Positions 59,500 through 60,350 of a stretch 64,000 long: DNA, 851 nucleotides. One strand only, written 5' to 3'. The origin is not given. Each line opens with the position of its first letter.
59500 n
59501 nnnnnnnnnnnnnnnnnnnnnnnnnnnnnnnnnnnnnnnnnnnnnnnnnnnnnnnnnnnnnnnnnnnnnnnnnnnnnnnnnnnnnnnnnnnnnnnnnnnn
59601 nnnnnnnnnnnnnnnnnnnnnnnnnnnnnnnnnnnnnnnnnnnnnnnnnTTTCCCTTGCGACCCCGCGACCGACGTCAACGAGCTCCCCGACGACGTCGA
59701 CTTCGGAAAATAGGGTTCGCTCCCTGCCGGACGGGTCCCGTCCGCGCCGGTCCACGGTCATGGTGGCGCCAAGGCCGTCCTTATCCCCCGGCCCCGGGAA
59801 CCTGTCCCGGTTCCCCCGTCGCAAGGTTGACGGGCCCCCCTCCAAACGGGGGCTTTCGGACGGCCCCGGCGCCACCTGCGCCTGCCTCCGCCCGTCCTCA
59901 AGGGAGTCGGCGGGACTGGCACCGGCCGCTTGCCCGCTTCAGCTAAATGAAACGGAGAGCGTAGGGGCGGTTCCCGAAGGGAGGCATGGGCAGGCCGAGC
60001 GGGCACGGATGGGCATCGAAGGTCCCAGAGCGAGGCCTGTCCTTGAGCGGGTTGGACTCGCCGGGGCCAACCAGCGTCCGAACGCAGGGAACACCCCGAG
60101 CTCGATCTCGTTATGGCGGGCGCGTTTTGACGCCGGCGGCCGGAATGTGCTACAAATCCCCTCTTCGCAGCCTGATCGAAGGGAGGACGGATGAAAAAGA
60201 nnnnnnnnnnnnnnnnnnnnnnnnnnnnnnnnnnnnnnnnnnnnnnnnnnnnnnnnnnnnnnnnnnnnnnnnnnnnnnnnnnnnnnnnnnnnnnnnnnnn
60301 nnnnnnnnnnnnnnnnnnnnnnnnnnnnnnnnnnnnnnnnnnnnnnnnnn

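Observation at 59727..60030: Second, inverted copy of the element 23.7 kb away: the 115-nt core is conserved while the flanks have diverged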

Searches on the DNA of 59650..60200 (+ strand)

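Call 8: search_rna_families(source=window, start=59650, end=60200, threshold=evalue, max_evalue=10, show_alignments=3)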
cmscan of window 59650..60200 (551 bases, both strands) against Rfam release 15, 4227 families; matches with E-value up to 10: 0.
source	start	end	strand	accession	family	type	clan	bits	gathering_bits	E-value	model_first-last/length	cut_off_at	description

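Call 30: build_rna_model(alignment_id=A2, structure=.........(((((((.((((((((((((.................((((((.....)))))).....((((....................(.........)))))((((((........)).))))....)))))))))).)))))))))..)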
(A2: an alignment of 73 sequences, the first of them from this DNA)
Model R1 built from alignment A2 (73 sequences, 154 columns); structure: as given.
model positions 120; base pairs 36; branch points 2; effective number of sequences 1.16; information 0.589 bits per position. Calibrated on 0.2 Mb of random sequence (short: E-values are rough).
structure used (alignment columns):
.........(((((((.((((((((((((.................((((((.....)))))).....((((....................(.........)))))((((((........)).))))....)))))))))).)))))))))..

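Call 31: search_with_rna_model(model_id=R1, source=window, max_evalue=10, filters=off)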
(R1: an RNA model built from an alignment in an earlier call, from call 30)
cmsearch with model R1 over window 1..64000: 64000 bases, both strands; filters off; matches with E-value up to 10: 118.
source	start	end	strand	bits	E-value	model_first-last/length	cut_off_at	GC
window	59759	59877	+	132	4.6e-25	1-120/120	no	0.73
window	35924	36042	-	118.6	2.6e-22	1-120/120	no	0.73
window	59761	59879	-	27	0.0016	1-120/120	no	0.74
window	35922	36040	+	18.5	0.087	1-120/120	no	0.74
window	50620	50727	-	16.7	0.21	1-120/120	no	0.69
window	58108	58215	-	15.6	0.35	1-120/120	no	0.71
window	41524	41597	+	14.6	0.55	1-120/120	no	0.74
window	61710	61813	+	14.5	0.58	1-120/120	no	0.63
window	16433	16545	+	13.9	0.76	1-120/120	no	0.72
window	15909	15962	+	13.9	0.78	1-120/120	no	0.67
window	41245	41275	+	13.8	0.8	1-120/120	no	0.81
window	43062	43123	+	13.8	0.82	1-120/120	no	0.74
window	63036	63076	-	13.6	0.9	1-120/120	no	0.68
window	7191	7299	-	13.4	1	1-120/120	no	0.71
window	12934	12971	+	13.3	1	1-120/120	no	0.84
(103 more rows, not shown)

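Call 33: search_with_rna_model(model_id=R1, sources=[L009, L010, L011, L012, L013, L014, L015, L016, L017, L018, L019, L020, L021, L022, L023, L024, L025, L026, L027, L028, L029, L030, L031, L032, L033, L034, L035, L036, L037, L038, L039, L040, L041, L042, L043, L044, L045, L046, L047, L048, L049, L050, L051, L052, L053, L054, L055, L056, L057, L058, L059, L060, L061, L062, L063, L064, L065, L066, L067, L068, L069, L070, L071, L072, L073, L074, L075, L076, L077, L078, L079, L080, L081, L082, L083, L084, L085, L086, L087, L088, L089, L090, L091, L092, L093, L094, L095, L096, L097, L098, L099, L100, L101, L102, L103, L104, L105, L106, L107, L108], max_evalue=0.001)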
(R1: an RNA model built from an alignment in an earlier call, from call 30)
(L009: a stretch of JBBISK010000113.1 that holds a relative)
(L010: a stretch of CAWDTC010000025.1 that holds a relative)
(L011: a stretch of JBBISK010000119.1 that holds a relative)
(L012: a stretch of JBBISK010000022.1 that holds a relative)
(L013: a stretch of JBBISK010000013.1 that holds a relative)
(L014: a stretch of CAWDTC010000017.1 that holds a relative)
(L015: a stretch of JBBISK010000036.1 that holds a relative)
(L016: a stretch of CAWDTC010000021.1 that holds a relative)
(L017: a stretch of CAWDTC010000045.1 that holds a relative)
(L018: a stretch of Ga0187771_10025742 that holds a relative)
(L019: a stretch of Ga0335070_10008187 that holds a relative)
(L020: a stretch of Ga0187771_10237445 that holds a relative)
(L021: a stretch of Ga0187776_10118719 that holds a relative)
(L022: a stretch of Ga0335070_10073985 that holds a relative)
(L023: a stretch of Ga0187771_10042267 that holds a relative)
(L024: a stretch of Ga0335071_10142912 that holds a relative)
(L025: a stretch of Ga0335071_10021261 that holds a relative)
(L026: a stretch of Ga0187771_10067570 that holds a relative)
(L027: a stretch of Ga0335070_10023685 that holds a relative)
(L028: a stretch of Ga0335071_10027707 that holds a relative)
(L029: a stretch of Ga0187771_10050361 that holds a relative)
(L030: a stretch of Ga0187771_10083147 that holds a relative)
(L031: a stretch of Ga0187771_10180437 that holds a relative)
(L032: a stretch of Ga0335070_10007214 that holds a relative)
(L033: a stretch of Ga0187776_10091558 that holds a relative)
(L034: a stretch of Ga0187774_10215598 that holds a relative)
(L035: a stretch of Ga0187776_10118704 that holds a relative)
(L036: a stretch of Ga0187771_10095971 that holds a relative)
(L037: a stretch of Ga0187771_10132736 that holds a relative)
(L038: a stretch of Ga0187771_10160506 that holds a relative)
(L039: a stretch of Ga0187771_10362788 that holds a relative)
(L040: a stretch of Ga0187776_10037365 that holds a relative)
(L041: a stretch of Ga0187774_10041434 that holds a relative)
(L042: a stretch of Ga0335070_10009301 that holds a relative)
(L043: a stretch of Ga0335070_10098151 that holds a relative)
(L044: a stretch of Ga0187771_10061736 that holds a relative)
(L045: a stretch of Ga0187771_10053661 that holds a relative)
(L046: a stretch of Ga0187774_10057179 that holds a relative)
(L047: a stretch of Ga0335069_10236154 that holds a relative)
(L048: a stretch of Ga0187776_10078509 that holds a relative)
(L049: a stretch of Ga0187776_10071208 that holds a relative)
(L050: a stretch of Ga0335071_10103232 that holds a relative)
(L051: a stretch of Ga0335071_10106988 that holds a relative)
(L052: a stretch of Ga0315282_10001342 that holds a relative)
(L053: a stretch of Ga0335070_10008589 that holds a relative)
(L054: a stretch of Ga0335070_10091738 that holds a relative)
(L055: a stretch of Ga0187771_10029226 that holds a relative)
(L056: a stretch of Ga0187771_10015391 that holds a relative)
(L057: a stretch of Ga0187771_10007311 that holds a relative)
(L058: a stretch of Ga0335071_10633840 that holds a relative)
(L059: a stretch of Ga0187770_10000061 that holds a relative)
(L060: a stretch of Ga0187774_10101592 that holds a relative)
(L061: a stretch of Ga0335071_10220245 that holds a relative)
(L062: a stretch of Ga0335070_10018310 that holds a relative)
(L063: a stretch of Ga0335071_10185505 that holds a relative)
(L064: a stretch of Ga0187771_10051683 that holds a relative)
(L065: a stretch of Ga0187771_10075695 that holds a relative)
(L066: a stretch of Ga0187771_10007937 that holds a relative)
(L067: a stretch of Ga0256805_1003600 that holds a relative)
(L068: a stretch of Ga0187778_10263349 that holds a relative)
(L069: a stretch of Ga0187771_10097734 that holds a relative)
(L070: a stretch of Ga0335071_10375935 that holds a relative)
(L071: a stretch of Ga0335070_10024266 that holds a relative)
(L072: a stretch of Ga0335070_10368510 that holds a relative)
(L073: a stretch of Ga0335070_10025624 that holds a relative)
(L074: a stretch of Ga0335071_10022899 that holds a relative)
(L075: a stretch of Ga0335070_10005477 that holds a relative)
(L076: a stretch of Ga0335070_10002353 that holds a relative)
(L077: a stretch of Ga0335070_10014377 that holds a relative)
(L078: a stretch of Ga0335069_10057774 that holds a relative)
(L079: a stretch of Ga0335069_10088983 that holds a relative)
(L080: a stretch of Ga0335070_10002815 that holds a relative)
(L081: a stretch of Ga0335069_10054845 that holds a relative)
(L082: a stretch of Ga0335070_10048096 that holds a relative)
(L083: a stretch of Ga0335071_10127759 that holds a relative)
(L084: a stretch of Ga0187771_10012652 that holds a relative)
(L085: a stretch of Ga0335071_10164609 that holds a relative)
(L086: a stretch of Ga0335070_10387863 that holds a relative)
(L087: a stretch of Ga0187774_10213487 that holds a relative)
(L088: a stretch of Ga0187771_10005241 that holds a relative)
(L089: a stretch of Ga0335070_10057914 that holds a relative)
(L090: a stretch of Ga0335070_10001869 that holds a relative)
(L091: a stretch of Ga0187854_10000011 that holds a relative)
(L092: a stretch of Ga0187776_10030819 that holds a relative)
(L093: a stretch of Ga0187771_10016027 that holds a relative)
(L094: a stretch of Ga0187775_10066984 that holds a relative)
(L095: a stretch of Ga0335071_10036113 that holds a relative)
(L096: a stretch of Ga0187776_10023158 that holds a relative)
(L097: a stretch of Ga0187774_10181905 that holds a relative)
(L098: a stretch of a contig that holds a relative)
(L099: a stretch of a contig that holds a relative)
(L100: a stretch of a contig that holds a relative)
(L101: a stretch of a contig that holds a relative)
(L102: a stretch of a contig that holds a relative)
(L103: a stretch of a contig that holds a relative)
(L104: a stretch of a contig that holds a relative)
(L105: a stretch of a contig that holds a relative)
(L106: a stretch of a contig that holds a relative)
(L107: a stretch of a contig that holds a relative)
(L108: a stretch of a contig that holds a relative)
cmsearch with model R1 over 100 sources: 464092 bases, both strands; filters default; matches with E-value up to 0.001: 106.
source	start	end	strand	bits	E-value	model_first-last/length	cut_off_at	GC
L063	1438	1557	-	131.7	3.9e-24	1-120/120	no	0.69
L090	454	572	+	130.9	5.6e-24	1-120/120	no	0.74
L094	426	545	-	130.3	7.5e-24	1-120/120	no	0.73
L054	2736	2854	+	129.8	9.5e-24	1-120/120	no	0.75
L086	54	172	+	129.8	9.5e-24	1-120/120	no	0.75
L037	1039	1159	+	129.8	9.8e-24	1-120/120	no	0.76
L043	1655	1773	+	129.6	1.1e-23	1-120/120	no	0.75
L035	78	197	+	129.4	1.2e-23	1-120/120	no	0.66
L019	4652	4771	-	128.9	1.5e-23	1-120/120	no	0.74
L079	1556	1675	-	128.8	1.6e-23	1-120/120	no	0.71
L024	2200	2319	+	128.3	1.9e-23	1-120/120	no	0.75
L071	5379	5498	-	127.6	2.7e-23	1-120/120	no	0.71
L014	3635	3754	-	126.5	4.5e-23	1-120/120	no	0.73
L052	7757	7876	+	126.3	5e-23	1-120/120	no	0.7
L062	2790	2910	+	126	5.8e-23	1-120/120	no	0.73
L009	2491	2610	+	125.8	6.2e-23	1-120/120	no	0.73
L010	1432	1552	-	125.7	6.8e-23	1-120/120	no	0.73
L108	373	493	-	125.4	7.6e-23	1-120/120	no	0.74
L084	1112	1233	-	125.1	9e-23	1-120/120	no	0.75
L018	1564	1685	-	125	9.3e-23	1-120/120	no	0.73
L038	1637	1757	-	124.9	9.9e-23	1-120/120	no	0.7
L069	713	833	+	123.6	1.8e-22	1-120/120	no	0.74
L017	7736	7854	+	122.5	3e-22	1-120/120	no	0.73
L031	1502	1623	-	122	3.8e-22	1-120/120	no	0.72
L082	3034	3154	-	121.9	4.1e-22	1-120/120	no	0.71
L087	577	696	-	121.8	4.3e-22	1-120/120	no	0.71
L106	888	1006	-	120.7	7e-22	1-120/120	no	0.77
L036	1100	1221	+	120.4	8.2e-22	1-120/120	no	0.75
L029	232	351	-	119.4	1.3e-21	1-120/120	no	0.76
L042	450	569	+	119.1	1.5e-21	1-120/120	no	0.74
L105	2084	2203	-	119.1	1.5e-21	1-120/120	no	0.74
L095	4768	4897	+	118.5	2e-21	1-120/120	no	0.71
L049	1257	1377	+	118.5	2e-21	1-120/120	no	0.74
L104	1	114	+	118.4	2.1e-21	6-120/120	5'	0.78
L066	4473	4594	+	118.1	2.4e-21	1-120/120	no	0.72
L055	3625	3743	-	117.4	3.4e-21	1-120/120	no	0.76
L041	928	1048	-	117.1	3.9e-21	1-120/120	no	0.65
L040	1232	1352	-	116.5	5.2e-21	1-120/120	no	0.74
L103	1650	1779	-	116.5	5.2e-21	1-120/120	no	0.7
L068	986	1105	+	116.4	5.3e-21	1-120/120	no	0.75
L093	5039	5159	-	116.3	5.7e-21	1-120/120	no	0.73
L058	906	1020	+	116.2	5.8e-21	1-115/120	3'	0.75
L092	1083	1202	-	116.1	6.1e-21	1-120/120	no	0.74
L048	68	188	+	116.1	6.3e-21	1-120/120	no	0.71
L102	1792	1911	+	115.9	6.7e-21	1-120/120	no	0.74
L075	7827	7956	+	115.4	8.5e-21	1-120/120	no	0.76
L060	338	456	+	115.4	8.7e-21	1-120/120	no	0.76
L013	5705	5834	-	115.2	9.3e-21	1-120/120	no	0.71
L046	864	983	+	115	1.1e-20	1-120/120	no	0.68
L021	392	512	+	114.9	1.1e-20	1-120/120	no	0.76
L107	427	545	+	114.1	1.6e-20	1-120/120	no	0.68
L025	3350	3468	-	113.6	2e-20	1-120/120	no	0.76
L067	60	173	+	113.4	2.2e-20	1-120/120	no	0.74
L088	976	1097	-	113.1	2.6e-20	1-120/120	no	0.77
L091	2365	2484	-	112.9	2.8e-20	1-120/120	no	0.76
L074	26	155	-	112.2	3.9e-20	1-120/120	no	0.68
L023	2764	2885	-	111.9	4.4e-20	1-120/120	no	0.75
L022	94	228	-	110.5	8.8e-20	1-120/120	no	0.73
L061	306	424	-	110.4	9.2e-20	1-120/120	no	0.75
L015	5867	5975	-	109.1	1.7e-19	12-120/120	5'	0.73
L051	2064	2193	+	107.9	2.9e-19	1-120/120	no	0.75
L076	6042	6171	-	107.9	2.9e-19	1-120/120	no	0.75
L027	3845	3965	-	107.1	4.4e-19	1-120/120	no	0.77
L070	1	105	+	106.8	5e-19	16-120/120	5'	0.75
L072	44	165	-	106.5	5.8e-19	1-120/120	no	0.78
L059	480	598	+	106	7.3e-19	1-120/120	no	0.7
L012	1213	1352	-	106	7.4e-19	1-120/120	no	0.74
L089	2608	2724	+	105.4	9.9e-19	1-120/120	no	0.76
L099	49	168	+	103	3e-18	1-120/120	no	0.75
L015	241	371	-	100.6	9.4e-18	1-120/120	no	0.72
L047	373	502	-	100.6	9.4e-18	1-120/120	no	0.79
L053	3318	3447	+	99.5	1.6e-17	1-120/120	no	0.77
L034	310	516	+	99.1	1.9e-17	1-120/120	no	0.65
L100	2678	2807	-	98.6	2.4e-17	1-120/120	no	0.75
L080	162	264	+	97.9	3.3e-17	1-120/120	no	0.79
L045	3051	3148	-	97.1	4.9e-17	24-120/120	5'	0.73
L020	1406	1518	+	96.6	6.2e-17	1-110/120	3'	0.73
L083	103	234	+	95.2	1.2e-16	1-120/120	no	0.72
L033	1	102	-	94.8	1.5e-16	1-101/120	3'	0.71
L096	1697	1903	+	93.7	2.4e-16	1-120/120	no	0.64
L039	1119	1219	+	93.4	2.9e-16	1-100/120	3'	0.7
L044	896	1016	+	92.6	4.2e-16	1-120/120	no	0.66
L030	1792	1888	-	83.1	3.7e-14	1-120/120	no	0.71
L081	5076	5190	+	78.9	2.6e-13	1-120/120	no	0.72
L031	1664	1746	-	77.4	5.5e-13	38-120/120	5'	0.7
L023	2947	3166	-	74.2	2.4e-12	1-120/120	no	0.62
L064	3124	3204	+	71.4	9e-12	1-80/120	3'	0.73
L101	45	159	-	67.3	6.2e-11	1-120/120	no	0.74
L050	706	827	-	65.3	1.6e-10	1-120/120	no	0.7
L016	3665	3779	-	64.5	2.4e-10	1-120/120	no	0.72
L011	1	75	-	61.5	9.7e-10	1-75/120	3'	0.73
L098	44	159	-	60.1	1.9e-09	1-120/120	no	0.77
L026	1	92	-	59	3.2e-09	1-92/120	3'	0.79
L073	1010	1121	+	58.9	3.3e-09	1-120/120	no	0.72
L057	7812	7887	+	58.4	4.2e-09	1-74/120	3'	0.74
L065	2490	2604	-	58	5.2e-09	1-120/120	no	0.69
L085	168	287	-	57.6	6.1e-09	1-120/120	no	0.72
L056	5558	5621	-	57.3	7.1e-09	57-120/120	5'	0.77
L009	7922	7980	+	57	8.2e-09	1-59/120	3'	0.71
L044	2874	2944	+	51.3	1.2e-07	1-69/120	3'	0.7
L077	8031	8110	-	50.8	1.5e-07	19-104/120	no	0.79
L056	79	173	-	50.5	1.7e-07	15-108/120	no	0.68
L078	1352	1476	+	46.7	1.1e-06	1-120/120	no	0.71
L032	9926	10051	+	43.6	4.6e-06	1-120/120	no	0.75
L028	2102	2171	+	38.3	5.7e-05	19-104/120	no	0.76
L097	669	789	+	36.3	0.00014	1-120/120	no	0.63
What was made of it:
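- The covariation model gives 106 hits with E <= 0.001 in 100 loci, about 15 of them cut by contig ends (call 33). The copies belong to a family of more than 100 members with no pairing rule (call 33).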

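Call 57: search_dna_similar(query=window:59727-60030:+, collection=plasmids, mode=distant, max_evalue=0.001)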
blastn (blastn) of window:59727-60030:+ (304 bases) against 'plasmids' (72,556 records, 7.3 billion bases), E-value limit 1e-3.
No match.

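Call 58: search_dna_similar(query=window:59727-60030:+, collection=phages, mode=distant, max_evalue=0.001)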
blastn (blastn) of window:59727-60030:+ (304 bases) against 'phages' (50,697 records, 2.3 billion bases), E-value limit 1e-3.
No match.
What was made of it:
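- Tried and rejected: No blastn match in the phage or plasmid collections (calls 57, 58).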

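Call 62: search_with_rna_model(model_id=R1, sources=[L109, L110, L111, L112, L113, L114, L115, L116, L117, L118, L119, L120, L121, L122, L123, L124, L125, L126], max_evalue=1, show_alignments=0)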
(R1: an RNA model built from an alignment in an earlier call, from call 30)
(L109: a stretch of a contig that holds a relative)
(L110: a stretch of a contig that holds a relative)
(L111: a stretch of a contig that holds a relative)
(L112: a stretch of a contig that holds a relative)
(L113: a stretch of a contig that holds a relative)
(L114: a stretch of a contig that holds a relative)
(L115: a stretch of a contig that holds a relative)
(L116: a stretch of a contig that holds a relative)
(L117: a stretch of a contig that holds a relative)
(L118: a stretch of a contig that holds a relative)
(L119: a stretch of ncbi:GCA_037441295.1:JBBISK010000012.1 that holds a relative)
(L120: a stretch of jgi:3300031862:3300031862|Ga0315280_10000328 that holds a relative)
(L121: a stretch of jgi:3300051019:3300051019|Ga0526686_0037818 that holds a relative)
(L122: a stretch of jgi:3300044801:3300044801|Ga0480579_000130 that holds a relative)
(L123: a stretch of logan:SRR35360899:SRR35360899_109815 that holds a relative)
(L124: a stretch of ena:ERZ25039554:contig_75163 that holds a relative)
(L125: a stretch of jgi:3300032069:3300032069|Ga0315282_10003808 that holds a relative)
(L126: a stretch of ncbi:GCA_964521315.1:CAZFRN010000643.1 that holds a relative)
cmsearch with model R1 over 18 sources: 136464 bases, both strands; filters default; matches with E-value up to 1: 19.
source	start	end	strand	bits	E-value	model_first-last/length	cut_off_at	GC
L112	6041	6160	-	129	4.2e-24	1-120/120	no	0.76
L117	3906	4027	-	125.2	2.5e-23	1-120/120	no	0.75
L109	3091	3211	+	123.6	5.3e-23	1-120/120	no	0.74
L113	1630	1751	-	122.8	7.6e-23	1-120/120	no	0.73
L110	738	858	+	121.3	1.6e-22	1-120/120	no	0.71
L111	980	1099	+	119.6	3.6e-22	1-120/120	no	0.76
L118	2025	2145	+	119.4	3.9e-22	1-120/120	no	0.76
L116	2721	2851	+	101.1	2.2e-18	1-120/120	no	0.73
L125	3465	3591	+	74.6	5.9e-13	1-120/120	no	0.69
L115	603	705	+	57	2.4e-09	1-120/120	no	0.77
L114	1719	1828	+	55.6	4.6e-09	1-120/120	no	0.69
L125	3467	3593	-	29.6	0.00098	1-120/120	no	0.69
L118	2027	2147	-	25.9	0.0058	1-120/120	no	0.75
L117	3904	4025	+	25.9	0.0059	1-120/120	no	0.73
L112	6039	6158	+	25.5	0.0069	1-120/120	no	0.76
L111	982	1101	-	25.4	0.0071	1-120/120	no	0.76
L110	740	860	-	22.8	0.024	1-120/120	no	0.72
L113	1628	1749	+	20.4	0.077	1-120/120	no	0.72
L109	3093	3213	-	17.8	0.26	1-120/120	no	0.74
